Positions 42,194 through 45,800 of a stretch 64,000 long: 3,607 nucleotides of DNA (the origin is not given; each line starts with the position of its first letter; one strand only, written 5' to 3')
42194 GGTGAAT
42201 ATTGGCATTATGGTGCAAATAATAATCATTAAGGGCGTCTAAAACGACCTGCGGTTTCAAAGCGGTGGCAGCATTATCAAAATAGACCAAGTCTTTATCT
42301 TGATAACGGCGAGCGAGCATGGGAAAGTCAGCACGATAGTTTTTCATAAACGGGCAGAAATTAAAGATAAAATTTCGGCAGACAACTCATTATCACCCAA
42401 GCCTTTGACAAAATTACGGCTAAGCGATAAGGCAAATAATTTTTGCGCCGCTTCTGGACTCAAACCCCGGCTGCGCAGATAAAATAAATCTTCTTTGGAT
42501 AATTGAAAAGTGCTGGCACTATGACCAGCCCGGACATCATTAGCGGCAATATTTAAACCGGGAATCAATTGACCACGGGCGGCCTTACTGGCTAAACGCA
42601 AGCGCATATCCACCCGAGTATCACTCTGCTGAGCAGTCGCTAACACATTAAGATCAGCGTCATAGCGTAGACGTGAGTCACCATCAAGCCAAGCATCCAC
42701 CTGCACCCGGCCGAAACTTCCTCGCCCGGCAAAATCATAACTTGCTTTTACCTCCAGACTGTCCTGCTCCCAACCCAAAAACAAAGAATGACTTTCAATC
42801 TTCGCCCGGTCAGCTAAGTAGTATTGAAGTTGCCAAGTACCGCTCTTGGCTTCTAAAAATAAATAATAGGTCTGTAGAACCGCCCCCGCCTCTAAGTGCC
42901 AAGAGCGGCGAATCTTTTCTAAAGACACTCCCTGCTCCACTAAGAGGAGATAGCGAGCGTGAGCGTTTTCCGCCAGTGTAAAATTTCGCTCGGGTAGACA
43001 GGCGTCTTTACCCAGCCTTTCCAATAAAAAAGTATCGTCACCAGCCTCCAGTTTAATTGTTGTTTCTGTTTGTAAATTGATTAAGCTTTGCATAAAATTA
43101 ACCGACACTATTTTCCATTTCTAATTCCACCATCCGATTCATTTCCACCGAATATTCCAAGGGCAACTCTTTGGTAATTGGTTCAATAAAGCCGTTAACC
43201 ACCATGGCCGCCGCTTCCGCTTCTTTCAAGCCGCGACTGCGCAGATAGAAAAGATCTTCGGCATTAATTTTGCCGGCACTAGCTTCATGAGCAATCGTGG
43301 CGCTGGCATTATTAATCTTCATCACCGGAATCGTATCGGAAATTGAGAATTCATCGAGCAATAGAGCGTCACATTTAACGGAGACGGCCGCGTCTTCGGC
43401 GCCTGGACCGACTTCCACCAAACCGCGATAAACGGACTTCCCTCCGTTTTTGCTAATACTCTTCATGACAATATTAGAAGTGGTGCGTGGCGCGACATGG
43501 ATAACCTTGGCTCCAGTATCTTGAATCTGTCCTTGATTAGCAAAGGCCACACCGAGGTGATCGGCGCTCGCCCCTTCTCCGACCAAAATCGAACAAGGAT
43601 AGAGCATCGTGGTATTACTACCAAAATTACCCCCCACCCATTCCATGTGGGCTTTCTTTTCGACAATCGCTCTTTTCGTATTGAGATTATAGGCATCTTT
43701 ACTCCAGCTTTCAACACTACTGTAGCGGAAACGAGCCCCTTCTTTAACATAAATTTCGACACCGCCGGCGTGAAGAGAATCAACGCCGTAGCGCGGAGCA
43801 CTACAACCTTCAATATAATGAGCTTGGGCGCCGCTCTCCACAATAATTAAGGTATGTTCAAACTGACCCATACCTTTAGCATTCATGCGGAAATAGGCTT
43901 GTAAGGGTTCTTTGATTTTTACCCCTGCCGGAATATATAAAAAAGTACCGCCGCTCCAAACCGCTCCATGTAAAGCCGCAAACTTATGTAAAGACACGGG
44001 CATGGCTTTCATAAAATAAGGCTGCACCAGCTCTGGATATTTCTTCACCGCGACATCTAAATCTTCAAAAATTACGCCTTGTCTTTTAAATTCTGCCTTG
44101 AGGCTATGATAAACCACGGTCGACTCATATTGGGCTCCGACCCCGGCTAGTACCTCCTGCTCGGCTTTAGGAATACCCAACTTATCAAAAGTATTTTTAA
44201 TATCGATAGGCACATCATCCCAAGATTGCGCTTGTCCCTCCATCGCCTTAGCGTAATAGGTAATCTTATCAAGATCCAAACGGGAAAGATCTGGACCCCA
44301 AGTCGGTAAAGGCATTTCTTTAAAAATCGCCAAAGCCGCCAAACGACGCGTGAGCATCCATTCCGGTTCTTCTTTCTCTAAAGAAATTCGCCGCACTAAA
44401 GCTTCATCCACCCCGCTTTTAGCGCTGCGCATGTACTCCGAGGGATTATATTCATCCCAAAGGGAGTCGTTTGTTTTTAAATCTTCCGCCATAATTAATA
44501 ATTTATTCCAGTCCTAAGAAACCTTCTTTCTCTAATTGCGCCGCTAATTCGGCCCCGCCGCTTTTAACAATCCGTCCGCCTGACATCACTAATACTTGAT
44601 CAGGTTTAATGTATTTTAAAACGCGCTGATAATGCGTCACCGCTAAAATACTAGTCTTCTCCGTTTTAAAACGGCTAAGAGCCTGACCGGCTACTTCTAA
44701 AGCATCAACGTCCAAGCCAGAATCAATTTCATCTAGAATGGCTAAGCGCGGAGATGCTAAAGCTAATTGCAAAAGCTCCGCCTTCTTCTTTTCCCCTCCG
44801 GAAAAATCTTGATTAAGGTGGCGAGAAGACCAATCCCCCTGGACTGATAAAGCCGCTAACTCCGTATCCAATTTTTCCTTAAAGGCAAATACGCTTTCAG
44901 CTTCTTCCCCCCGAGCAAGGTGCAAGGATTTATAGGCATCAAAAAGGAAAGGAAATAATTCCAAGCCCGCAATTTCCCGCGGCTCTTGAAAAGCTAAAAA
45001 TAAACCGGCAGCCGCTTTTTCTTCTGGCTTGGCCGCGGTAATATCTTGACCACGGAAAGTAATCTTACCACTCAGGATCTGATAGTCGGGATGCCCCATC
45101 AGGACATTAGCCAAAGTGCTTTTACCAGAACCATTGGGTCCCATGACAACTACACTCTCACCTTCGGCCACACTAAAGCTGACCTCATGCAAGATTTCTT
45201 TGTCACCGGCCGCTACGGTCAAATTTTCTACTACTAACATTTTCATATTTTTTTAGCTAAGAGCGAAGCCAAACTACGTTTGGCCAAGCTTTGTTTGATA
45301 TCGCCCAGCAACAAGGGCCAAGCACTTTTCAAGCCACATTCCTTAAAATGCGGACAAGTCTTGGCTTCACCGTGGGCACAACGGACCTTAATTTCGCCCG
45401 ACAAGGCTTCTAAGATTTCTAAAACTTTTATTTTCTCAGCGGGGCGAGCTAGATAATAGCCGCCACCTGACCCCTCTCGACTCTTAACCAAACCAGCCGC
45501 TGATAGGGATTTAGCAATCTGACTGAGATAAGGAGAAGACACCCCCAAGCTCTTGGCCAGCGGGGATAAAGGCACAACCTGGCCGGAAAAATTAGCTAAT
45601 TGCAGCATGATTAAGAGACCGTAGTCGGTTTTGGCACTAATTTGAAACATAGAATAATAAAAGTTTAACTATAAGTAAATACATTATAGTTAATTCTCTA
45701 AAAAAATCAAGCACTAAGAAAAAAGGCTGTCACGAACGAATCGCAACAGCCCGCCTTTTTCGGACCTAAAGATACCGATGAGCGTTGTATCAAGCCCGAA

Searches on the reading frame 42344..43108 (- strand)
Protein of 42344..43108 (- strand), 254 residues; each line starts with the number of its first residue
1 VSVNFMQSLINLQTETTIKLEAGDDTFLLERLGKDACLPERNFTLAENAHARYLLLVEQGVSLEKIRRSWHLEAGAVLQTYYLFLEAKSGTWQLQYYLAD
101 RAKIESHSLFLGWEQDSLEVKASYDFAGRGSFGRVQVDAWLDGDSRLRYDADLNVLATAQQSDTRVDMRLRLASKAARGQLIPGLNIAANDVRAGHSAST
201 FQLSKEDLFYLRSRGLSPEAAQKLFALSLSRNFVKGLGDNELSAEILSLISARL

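Call 7: search_protein_families(library=pfam, proteins=[window:42344-43108:-])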
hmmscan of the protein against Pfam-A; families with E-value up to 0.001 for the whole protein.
window:42344-43108:- (254 aa): 1 family
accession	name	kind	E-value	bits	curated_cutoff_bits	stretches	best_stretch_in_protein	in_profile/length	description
PF01458.23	SUFBD_core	-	1.5e-26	93.8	27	1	14-225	12-228/232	SUF system FeS cluster assembly, SufBD core domain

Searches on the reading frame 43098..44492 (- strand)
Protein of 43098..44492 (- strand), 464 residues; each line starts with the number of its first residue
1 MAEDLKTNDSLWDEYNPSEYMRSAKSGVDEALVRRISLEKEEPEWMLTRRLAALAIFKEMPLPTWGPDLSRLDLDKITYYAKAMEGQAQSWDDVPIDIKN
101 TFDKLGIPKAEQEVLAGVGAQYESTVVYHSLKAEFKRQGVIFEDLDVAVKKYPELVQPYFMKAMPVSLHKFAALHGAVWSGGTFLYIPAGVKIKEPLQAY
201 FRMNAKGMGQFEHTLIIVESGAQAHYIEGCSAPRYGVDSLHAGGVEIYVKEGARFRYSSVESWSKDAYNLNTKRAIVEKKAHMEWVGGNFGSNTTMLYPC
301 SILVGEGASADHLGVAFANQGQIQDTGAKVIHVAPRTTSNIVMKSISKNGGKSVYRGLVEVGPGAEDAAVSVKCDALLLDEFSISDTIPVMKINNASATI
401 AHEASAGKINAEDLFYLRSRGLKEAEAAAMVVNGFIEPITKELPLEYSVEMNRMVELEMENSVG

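Call 7: search_protein_families(library=pfam, proteins=[window:43098-44492:-])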
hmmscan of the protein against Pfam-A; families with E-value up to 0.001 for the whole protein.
window:43098-44492:- (464 aa): 2 families
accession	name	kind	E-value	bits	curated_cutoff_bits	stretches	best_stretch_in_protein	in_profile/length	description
PF01458.23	SUFBD_core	-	7.1e-80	268.2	27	1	201-435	1-232/232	SUF system FeS cluster assembly, SufBD core domain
PF19295.5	SufBD_N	-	1e-09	38.7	23.5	1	93-198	71-171/172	SufBD protein N-terminal region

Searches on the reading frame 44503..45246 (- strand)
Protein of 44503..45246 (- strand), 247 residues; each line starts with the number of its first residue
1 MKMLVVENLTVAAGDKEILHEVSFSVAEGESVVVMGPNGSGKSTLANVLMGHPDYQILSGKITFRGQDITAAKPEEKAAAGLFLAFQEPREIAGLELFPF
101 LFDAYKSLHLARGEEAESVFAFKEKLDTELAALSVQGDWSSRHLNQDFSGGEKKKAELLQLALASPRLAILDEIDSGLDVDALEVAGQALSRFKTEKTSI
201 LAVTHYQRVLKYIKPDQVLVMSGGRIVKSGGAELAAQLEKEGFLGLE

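Call 7: search_protein_families(library=pfam, proteins=[window:44503-45246:-])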
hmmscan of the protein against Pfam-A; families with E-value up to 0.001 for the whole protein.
window:44503-45246:- (247 aa): 7 families
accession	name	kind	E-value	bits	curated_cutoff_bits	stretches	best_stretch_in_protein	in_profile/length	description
PF00005.33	ABC_tran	-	3.4e-21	76.7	25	1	19-173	1-134/137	ABC transporter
PF02463.25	SMC_N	-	1.1e-06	28.6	40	1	30-212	25-204/220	RecF/RecN/SMC N terminal domain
PF13304.12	AAA_21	-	4.9e-06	27.3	27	0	33-49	3-19/304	AAA domain, putative AbiEii toxin, Type IV TA system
PF13191.12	AAA_16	-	0.00026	22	32.6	1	26-140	19-104/167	AAA ATPase domain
PF13671.12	AAA_33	-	0.0003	21.5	27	1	32-65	2-35/143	AAA domain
PF03193.22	RsgA_GTPase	-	0.00041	20.7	30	1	9-56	87-133/174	RsgA GTPase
PF13555.12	AAA_29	-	0.00051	20.2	27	0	22-46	15-39/61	P-loop containing region of AAA domain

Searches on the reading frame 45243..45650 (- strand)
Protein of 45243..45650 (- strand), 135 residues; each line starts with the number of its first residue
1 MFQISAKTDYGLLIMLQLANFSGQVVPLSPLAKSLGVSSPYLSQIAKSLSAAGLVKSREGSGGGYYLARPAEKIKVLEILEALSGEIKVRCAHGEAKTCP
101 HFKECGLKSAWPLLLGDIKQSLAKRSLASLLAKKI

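Call 7: search_protein_families(library=pfam, proteins=[window:45243-45650:-])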
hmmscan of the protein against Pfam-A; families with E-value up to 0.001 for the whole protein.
window:45243-45650:- (135 aa): 2 families
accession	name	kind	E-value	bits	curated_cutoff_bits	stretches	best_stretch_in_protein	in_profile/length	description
PF02082.26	Rrf2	-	1.8e-31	109.5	30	1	4-132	1-131/132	Iron-dependent Transcriptional regulator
PF12802.13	MarR_2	-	0.0005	20.6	27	1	15-59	11-54/61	MarR family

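Call 9: find_encoding_contigs(protein=window:45243-45650:-, flank=3000, max_places=10)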
Protein window:45243-45650:- (135 aa): 3 contigs read that carry it; 2 places shown.
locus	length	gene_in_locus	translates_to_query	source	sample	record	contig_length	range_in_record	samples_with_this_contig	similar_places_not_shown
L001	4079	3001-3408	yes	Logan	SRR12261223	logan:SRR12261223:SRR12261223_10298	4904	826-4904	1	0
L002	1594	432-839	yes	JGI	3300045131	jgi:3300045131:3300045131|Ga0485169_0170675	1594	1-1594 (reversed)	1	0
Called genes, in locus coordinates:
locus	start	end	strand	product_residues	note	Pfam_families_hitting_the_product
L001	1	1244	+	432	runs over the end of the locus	PF00892:EamA, PF01687:Flavokinase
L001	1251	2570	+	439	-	-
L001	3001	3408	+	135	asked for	PF02082:Rrf2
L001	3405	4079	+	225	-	?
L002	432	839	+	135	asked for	PF02082:Rrf2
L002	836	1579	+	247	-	PF02463:SMC_N (faint), PF00005:ABC_tran, PF13304:AAA_21 (faint)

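Call 16: find_related_loci(query=window:45243-45650:-, collection=genome_contigs, flank=4000)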
Query window:45243-45650:- (135 aa) in genome_contigs; peptide patterns used: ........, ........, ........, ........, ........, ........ (x = any residue, [..] = any of these).
393 stretches matched a pattern; 9 encode a relative of the query (tblastn E <= 1e-3); 9 distinct loci.
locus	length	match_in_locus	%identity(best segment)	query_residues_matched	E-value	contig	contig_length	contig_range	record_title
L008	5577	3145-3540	95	1-132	4e-81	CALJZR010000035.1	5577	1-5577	MAG TPA_asm: uncultured bacterium isolate SRR3330157_bin.27_CONCOCT_v1.1_MAG genome assembly, contig: ERZ724089.9595, wh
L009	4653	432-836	87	1-135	1e-76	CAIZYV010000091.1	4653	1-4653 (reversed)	Candidatus Falkowbacteria bacterium isolate Loc090907-5m_bin-395 genome assembly, contig: bin-395:091/114, whole genome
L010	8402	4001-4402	77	1-134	4e-67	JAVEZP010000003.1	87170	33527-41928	MAG: Patescibacteria group bacterium isolate BF4_68 NODE_723_length_87170_cov_28.022655_Biofilm4, whole genome shotgun s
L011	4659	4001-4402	72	1-135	5e-62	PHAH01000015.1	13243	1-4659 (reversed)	MAG: Candidatus Falkowbacteria bacterium HGW-Falkowbacteria-2 08E140C01_scaffold_3108, whole genome shotgun sequence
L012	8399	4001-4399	72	1-134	1e-60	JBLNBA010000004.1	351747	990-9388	MAG: Bacillota bacterium isolate MAG163 PRJNA951521_bin23_renamed_3, whole genome shotgun sequence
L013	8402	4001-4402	72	1-135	1e-60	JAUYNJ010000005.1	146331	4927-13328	MAG: bacterium isolate C3_metabat.bin.14 C3_k141_102932, whole genome shotgun sequence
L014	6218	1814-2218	38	1-133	4e-25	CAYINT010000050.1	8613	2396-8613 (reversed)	MAG TPA_asm: uncultured Gammaproteobacteria bacterium isolate ERP119705_co25_626 genome assembly, contig: NODE_8209_leng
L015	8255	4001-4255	29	2-85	1e-9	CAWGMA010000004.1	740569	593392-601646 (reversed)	MAG: Candidatus Eisenbacteria bacterium isolate MFD09779.bin.1.77 genome assembly, contig: contig_43859, whole genome sh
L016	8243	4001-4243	21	1-81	2e-6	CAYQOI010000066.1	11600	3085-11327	MAG TPA_asm: uncultured Cytophagia bacterium isolate SRP162660_co2_222 genome assembly, contig: NODE_2831_length_11600_c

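Call 32: find_homologous_proteins(query=window:45243-45650:-, max_evalue=1e-40)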
Query window:45243-45650:- (135 aa): 56 proteins with E <= 1e-40 among 537 candidates.
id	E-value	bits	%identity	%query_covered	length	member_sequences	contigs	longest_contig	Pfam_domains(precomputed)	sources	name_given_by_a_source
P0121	1.4e-77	276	98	100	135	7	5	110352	PF02082.27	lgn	-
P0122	1.1e-69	250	87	100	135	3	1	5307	PF02082.27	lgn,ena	-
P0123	1.1e-68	247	84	100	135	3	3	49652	PF02082.27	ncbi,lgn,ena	-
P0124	2.2e-66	239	83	99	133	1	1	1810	PF02082.27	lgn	-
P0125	2.5e-65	236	83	99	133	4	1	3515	PF02082.27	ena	-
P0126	4.0e-65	235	84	99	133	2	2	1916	PF02082.27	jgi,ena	-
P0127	2.4e-64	233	83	98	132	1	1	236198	PF02082.27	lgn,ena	-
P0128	8.6e-63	228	80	98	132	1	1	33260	PF02082.27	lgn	-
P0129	6.8e-62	225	81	97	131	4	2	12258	PF02082.27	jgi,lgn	-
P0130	7.1e-62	225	78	99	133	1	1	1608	PF02082.27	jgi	-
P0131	3.0e-61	223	79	99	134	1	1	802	PF02082.27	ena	-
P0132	3.4e-61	223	82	95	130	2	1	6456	PF02082.27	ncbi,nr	ncbi:Rrf2 family transcriptional regulator, partial [Patescibacteria group bacterium]|nr:Rrf2 family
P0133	7.8e-61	222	81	99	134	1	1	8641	PF02082.27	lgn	-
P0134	1.2e-60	221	78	99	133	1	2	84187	PF02082.27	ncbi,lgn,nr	ncbi:Rrf2 family transcriptional regulator [Patescibacteria group bacterium]|nr:Rrf2 family transcri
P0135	1.9e-60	220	77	100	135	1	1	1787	PF02082.27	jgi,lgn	jgi:Rrf2 family protein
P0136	4.5e-60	219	76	100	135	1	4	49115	PF02082.27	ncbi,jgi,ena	jgi:Rrf2 family protein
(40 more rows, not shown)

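Call 33: find_encoding_contigs(protein=P0123, flank=3000, max_places=2)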
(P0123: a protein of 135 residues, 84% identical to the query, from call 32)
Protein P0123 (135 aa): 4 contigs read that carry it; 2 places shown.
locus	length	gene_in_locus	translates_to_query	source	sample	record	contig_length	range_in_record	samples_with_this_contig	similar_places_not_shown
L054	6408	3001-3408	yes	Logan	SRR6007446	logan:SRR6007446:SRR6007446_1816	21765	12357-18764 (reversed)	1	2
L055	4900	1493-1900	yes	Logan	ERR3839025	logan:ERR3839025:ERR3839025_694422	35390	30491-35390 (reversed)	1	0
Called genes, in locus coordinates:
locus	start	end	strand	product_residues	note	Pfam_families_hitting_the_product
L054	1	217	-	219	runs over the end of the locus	PF00551:Formyl_trans_N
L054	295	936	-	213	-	-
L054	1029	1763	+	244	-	PF00106:adh_short, PF08659:KR, PF23441:SDR (weak), PF13561:adh_short_C2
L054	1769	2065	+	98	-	PF06961:DUF1294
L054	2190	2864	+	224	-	PF23477:zf_Tbcl_2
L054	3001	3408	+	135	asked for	PF02082:Rrf2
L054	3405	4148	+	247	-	PF00005:ABC_tran, PF02463:SMC_N (weak), PF13304:AAA_21 (faint)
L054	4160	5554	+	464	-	PF19295:SufBD_N, PF01458:SUFBD_core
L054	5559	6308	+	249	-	PF01458:SUFBD_core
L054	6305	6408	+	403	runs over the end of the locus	PF00266:Aminotran_5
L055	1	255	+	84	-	?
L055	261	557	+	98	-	PF06961:DUF1294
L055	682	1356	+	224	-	PF23477:zf_Tbcl_2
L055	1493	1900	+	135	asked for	PF02082:Rrf2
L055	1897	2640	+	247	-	PF00005:ABC_tran, PF02463:SMC_N (weak), PF13304:AAA_21 (faint)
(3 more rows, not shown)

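Call 34: find_encoding_contigs(protein=P0127, flank=3000, max_places=2)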
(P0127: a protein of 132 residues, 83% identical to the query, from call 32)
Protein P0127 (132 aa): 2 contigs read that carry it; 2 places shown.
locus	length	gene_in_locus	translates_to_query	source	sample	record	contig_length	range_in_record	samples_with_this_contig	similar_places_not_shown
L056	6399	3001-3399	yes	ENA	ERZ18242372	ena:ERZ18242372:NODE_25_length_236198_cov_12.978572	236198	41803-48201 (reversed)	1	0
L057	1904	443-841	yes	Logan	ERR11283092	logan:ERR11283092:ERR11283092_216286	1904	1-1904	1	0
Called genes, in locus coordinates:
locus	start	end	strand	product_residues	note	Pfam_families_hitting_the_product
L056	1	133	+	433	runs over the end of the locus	PF00270:DEAD (faint), PF05970:PIF1, PF13245:AAA_19, PF13401:AAA_22 (weak), PF13604:AAA_30, PF03266:NTPase_1 (faint)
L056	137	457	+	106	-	PF06961:DUF1294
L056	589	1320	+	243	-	PF14599:zinc_ribbon_6 (faint), PF23477:zf_Tbcl_2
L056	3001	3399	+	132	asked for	PF02082:Rrf2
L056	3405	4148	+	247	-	PF00005:ABC_tran, PF02463:SMC_N (weak), PF13304:AAA_21 (faint)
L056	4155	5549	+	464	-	PF19295:SufBD_N, PF01458:SUFBD_core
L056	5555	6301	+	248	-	PF01458:SUFBD_core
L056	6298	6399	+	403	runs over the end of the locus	PF00155:Aminotran_1_2 (weak), PF00266:Aminotran_5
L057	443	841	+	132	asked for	PF02082:Rrf2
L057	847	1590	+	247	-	PF00005:ABC_tran, PF02463:SMC_N (weak), PF13304:AAA_21 (faint)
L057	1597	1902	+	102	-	?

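Call 35: find_encoding_contigs(protein=P0128, flank=3000, max_places=2)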
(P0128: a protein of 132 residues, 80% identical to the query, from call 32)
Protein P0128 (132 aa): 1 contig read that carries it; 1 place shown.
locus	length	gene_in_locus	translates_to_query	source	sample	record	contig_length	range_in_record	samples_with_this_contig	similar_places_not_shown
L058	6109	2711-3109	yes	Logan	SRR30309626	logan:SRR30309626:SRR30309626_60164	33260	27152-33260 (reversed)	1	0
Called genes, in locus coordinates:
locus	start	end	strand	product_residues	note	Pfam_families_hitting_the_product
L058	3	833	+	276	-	?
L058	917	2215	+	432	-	PF00892:EamA, PF01687:Flavokinase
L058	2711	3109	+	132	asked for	PF02082:Rrf2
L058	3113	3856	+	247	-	PF00005:ABC_tran, PF02463:SMC_N, PF13304:AAA_21 (faint)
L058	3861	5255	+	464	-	PF19295:SufBD_N, PF01458:SUFBD_core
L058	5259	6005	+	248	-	PF01458:SUFBD_core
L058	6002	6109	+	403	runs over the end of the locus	PF00266:Aminotran_5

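Call 36: find_encoding_contigs(protein=P0129, flank=3000, max_places=2)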
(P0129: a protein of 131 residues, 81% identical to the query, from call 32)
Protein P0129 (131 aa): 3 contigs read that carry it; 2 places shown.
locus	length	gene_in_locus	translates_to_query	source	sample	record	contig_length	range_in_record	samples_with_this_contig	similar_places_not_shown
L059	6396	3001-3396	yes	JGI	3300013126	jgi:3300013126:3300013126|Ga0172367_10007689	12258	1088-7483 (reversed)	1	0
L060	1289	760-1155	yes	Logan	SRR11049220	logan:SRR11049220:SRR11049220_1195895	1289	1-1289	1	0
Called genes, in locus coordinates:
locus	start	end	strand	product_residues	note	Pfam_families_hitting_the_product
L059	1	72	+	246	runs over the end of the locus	PF00106:adh_short, PF08659:KR, PF23441:SDR, PF13561:adh_short_C2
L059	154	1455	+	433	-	PF00270:DEAD (faint), PF05970:PIF1, PF13245:AAA_19, PF13401:AAA_22 (weak), PF13604:AAA_30, PF21530:Pif1_2B_dom (weak)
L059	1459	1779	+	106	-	PF06961:DUF1294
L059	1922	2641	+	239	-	PF23477:zf_Tbcl_2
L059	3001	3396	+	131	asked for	PF02082:Rrf2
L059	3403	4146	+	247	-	PF00005:ABC_tran, PF02463:SMC_N (weak), PF13304:AAA_21 (faint)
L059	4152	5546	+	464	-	PF19295:SufBD_N, PF01458:SUFBD_core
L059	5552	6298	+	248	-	PF01458:SUFBD_core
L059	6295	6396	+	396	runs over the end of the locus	?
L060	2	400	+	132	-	?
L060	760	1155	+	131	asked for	PF02082:Rrf2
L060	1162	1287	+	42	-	?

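Call 51: find_encoding_contigs(protein=P0122, flank=1500, max_places=5)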
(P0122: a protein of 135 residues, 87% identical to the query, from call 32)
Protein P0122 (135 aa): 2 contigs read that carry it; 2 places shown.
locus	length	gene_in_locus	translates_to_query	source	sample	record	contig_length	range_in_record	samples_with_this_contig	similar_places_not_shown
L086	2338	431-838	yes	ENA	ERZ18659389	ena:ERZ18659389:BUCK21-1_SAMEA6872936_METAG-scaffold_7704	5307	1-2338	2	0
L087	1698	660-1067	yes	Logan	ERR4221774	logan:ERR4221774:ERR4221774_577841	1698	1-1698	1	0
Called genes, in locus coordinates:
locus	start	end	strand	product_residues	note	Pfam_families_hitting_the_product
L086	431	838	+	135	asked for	PF02082:Rrf2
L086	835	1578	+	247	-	PF02463:SMC_N (weak), PF00005:ABC_tran, PF13304:AAA_21 (faint)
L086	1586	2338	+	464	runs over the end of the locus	PF19295:SufBD_N (weak), PF01458:SUFBD_core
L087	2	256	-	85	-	?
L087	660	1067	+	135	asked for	PF02082:Rrf2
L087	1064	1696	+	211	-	?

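Call 52: find_encoding_contigs(protein=P0121, flank=1500, max_places=8)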
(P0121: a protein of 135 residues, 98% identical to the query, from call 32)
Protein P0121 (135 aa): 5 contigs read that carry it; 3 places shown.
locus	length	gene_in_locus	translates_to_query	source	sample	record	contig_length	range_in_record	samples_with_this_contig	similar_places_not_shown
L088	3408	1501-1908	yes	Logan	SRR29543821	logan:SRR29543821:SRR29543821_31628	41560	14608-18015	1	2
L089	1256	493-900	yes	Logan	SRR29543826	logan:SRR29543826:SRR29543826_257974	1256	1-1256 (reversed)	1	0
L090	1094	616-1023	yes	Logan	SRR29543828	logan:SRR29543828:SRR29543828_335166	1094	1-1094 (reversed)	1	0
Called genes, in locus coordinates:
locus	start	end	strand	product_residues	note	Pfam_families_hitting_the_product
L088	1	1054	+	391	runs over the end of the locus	-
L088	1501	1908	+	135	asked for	PF02082:Rrf2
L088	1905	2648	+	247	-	PF02463:SMC_N (weak), PF00005:ABC_tran, PF13304:AAA_21 (faint)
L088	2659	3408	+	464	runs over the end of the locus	PF19295:SufBD_N, PF01458:SUFBD_core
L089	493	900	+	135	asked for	PF02082:Rrf2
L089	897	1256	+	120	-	?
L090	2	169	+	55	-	?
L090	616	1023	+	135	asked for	PF02082:Rrf2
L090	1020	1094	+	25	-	?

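Call 106: find_encoding_contigs(protein=P0136, flank=2500, max_places=4)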
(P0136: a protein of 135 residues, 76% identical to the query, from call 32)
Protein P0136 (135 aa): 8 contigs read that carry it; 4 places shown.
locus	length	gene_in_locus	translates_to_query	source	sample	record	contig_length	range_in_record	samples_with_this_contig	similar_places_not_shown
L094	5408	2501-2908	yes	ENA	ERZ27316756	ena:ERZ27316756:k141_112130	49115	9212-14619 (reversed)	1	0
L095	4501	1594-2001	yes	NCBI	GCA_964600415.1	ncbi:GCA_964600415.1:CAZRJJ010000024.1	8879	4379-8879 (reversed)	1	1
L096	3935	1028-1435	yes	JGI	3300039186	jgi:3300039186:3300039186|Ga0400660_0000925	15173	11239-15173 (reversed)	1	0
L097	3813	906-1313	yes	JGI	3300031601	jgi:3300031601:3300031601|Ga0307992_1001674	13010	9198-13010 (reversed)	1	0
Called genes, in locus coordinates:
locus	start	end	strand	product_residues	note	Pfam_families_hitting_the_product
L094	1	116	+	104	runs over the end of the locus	PF06961:DUF1294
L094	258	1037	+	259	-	PF23477:zf_Tbcl_2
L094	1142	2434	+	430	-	PF00892:EamA, PF01687:Flavokinase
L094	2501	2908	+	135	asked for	PF02082:Rrf2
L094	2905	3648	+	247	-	PF02463:SMC_N, PF00005:ABC_tran, PF13304:AAA_21 (faint)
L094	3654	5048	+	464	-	PF19295:SufBD_N (weak), PF01458:SUFBD_core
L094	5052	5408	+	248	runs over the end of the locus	PF01458:SUFBD_core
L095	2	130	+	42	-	?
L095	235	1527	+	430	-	PF00892:EamA, PF01687:Flavokinase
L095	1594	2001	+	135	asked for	PF02082:Rrf2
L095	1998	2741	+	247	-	PF02463:SMC_N, PF00005:ABC_tran, PF13304:AAA_21 (faint)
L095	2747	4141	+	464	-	PF19295:SufBD_N (weak), PF01458:SUFBD_core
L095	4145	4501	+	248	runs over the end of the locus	PF01458:SUFBD_core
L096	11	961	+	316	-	PF00892:EamA, PF01687:Flavokinase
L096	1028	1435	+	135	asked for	PF02082:Rrf2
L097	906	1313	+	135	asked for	PF02082:Rrf2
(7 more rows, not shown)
